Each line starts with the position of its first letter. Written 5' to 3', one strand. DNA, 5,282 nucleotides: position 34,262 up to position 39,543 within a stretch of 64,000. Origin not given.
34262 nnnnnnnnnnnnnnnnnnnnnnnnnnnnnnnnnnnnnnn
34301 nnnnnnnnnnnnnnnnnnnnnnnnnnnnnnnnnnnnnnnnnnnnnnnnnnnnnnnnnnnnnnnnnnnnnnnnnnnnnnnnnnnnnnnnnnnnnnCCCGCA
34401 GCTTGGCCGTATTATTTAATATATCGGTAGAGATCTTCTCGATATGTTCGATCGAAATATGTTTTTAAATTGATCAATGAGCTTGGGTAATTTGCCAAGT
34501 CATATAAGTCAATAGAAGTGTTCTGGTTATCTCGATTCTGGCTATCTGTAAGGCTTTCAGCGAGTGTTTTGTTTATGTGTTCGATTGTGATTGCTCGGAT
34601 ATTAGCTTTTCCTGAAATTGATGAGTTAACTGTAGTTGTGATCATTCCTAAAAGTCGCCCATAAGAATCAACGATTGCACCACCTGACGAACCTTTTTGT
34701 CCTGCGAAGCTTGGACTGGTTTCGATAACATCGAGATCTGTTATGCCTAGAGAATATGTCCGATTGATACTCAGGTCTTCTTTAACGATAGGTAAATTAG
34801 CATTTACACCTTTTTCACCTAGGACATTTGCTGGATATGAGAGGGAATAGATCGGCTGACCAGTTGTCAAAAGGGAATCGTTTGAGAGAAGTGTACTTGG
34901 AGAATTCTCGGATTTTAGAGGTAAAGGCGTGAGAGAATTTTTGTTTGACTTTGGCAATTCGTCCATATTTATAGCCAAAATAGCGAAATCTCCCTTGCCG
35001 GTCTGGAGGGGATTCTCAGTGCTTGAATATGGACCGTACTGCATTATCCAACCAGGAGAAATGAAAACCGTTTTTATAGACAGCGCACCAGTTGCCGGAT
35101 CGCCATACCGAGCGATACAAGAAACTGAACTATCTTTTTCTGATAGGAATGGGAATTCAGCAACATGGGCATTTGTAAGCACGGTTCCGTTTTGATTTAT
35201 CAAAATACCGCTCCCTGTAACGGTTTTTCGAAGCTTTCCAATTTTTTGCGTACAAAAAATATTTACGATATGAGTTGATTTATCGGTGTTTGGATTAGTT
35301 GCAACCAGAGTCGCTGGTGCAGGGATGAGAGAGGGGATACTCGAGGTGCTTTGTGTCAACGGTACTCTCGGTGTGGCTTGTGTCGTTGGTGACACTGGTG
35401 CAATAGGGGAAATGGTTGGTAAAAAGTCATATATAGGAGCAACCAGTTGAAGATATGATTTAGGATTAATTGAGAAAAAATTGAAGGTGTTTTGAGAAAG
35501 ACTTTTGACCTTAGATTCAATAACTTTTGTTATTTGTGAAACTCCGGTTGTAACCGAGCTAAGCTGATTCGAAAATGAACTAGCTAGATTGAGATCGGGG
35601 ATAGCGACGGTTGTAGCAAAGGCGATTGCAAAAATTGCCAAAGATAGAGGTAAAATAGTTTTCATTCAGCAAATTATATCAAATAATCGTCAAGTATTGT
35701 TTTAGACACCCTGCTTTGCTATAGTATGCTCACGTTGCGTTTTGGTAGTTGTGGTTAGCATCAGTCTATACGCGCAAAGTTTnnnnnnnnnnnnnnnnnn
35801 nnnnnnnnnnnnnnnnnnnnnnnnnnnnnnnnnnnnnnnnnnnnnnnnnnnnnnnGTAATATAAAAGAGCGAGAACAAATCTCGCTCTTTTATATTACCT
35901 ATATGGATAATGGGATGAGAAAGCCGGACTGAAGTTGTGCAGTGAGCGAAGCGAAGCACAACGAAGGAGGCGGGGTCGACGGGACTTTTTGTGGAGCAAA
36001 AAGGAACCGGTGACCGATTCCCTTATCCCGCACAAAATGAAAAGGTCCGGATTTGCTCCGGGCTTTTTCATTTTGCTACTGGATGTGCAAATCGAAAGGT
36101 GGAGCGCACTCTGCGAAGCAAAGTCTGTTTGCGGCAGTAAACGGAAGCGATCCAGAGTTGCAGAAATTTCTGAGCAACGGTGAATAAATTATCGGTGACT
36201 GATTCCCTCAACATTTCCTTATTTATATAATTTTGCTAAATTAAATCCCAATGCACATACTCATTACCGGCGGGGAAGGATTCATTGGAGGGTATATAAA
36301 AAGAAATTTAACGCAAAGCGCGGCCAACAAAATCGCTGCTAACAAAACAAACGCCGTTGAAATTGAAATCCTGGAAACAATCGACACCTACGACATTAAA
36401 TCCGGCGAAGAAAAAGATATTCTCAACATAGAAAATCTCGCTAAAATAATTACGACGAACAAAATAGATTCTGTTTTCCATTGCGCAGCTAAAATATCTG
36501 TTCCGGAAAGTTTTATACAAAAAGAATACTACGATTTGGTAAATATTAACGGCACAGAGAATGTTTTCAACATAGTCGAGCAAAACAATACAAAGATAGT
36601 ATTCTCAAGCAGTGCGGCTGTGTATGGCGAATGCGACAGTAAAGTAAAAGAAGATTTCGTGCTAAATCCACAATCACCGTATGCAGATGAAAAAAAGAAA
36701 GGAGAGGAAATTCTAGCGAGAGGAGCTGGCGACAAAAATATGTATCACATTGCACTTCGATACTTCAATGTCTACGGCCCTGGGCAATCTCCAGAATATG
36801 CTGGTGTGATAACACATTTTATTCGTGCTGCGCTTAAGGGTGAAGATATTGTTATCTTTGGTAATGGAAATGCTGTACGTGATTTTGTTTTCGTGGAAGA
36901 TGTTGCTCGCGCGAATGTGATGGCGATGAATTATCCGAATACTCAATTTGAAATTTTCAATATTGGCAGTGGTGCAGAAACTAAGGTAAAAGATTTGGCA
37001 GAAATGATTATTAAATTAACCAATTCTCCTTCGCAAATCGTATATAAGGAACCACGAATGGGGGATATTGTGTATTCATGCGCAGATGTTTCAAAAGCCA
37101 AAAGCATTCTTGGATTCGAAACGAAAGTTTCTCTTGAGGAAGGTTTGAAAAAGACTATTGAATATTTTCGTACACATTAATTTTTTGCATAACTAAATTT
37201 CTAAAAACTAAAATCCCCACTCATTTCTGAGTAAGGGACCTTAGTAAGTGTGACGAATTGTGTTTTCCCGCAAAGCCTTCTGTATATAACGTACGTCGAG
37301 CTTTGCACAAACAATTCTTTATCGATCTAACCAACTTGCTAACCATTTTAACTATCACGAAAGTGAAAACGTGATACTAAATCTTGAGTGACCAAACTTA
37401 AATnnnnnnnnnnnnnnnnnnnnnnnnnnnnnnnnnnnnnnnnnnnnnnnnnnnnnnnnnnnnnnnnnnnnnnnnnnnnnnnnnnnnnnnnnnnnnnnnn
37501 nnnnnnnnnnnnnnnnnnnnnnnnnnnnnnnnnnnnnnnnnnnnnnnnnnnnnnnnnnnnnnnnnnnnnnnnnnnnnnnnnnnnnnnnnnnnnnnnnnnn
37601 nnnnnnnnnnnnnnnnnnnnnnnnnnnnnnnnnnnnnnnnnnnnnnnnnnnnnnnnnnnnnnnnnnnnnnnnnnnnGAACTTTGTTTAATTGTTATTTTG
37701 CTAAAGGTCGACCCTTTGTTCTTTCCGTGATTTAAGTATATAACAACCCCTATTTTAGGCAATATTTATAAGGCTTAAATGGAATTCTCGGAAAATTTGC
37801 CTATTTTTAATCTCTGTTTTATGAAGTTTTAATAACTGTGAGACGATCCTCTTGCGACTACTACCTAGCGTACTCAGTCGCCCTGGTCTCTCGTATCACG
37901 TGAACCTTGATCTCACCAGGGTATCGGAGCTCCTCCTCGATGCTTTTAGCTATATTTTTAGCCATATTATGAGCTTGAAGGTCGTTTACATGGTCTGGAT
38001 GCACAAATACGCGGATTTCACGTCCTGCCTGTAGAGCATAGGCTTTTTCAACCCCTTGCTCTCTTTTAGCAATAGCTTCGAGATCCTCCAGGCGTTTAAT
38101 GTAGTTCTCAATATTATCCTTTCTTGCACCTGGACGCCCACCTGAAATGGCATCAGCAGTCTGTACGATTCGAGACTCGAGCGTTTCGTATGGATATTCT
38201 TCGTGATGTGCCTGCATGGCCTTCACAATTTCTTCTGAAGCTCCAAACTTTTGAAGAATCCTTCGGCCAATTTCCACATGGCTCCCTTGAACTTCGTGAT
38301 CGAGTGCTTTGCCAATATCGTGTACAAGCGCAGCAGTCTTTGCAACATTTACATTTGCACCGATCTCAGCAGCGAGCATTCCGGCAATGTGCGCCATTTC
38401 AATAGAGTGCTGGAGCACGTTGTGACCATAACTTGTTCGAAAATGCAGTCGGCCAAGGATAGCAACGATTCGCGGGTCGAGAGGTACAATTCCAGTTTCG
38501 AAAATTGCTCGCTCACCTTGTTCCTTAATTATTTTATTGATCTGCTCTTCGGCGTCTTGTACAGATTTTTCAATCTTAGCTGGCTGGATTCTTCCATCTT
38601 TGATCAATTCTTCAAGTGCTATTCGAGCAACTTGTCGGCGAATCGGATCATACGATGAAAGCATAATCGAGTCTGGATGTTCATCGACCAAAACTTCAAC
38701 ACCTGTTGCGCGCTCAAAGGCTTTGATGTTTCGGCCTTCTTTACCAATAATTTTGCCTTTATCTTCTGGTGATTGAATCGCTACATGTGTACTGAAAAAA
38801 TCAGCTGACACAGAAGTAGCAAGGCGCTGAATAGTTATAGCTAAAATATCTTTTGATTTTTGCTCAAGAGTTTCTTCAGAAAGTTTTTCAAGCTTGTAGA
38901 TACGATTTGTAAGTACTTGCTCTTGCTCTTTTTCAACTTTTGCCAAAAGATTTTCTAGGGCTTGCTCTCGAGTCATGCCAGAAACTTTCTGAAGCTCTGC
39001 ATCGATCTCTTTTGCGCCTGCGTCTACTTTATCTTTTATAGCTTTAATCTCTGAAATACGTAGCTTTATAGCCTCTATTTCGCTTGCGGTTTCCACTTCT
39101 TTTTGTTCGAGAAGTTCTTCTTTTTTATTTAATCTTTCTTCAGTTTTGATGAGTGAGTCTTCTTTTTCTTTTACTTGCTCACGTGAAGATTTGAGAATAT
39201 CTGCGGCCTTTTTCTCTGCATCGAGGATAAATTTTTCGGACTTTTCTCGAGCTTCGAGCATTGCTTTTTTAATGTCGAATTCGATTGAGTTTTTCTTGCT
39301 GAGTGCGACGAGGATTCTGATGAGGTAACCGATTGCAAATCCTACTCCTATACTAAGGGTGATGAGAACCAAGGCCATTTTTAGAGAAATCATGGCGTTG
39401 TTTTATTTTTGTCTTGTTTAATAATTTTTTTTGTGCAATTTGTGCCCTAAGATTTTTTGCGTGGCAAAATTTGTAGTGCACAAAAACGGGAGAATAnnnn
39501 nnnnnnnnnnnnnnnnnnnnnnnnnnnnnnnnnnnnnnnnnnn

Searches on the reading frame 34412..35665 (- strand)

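Call 9: search_protein_families(library=pfam, proteins=[window:34412-35665:-], max_evalue=0.001)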
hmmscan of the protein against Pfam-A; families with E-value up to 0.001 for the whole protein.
window:34412-35665:- (417 aa): 2 families
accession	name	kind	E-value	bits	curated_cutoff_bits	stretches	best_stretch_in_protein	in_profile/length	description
PF13365.12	Trypsin_2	-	2.1e-11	45.2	27.6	1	151-341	1-144/144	Trypsin-like peptidase domain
PF00089.32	Trypsin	-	2e-06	28.2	20.6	1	148-348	24-201/220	Trypsin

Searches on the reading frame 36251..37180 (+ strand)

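Call 9: search_protein_families(library=pfam, proteins=[window:36251-37180:+], max_evalue=0.001)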
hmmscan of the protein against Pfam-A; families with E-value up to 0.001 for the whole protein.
window:36251-37180:+ (309 aa): 6 families
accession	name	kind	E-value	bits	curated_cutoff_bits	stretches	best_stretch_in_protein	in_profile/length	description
PF01370.27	Epimerase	-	7.7e-53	179.8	20.9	1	3-239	1-240/240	NAD dependent epimerase/dehydratase family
PF16363.11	GDP_Man_Dehyd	-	6e-47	161.2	27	1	4-302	1-332/332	GDP-mannose 4,6 dehydratase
PF01073.25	3Beta_HSD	-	2.3e-24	86.4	22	1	4-227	1-230/280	3-beta hydroxysteroid dehydrogenase/isomerase family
PF04321.23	RmlD_sub_bind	-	1.5e-15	57.5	27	1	1-262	1-236/287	RmlD substrate binding domain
PF02719.21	Polysacc_synt_2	-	1.9e-12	47.4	20.2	1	3-259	1-249/293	Polysaccharide biosynthesis protein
PF07993.18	NAD_binding_4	-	5.2e-09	36.1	20.1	1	69-160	86-172/258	Male sterility protein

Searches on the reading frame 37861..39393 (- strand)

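Call 9: search_protein_families(library=pfam, proteins=[window:37861-39393:-], max_evalue=0.001)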
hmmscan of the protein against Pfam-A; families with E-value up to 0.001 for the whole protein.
window:37861-39393:- (510 aa): 5 families
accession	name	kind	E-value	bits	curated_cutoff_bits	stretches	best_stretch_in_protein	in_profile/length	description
PF01966.28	HD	-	4.7e-20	72.5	22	1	326-417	1-114/116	HD domain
PF12072.13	RNase_Y_N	-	6e-13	49.1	32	1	13-193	8-199/201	RNase Y N-terminal region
PF00013.35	KH_1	-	1.3e-05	25.3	21.5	1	209-252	7-56/66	KH domain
PF08668.18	HDOD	-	1.8e-05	24.8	22.9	0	325-363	94-133/196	HDOD domain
PF13083.13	KH_KhpA-B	-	0.00036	20.8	32.1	0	208-226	36-54/73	KhpA/KhpB, KH domain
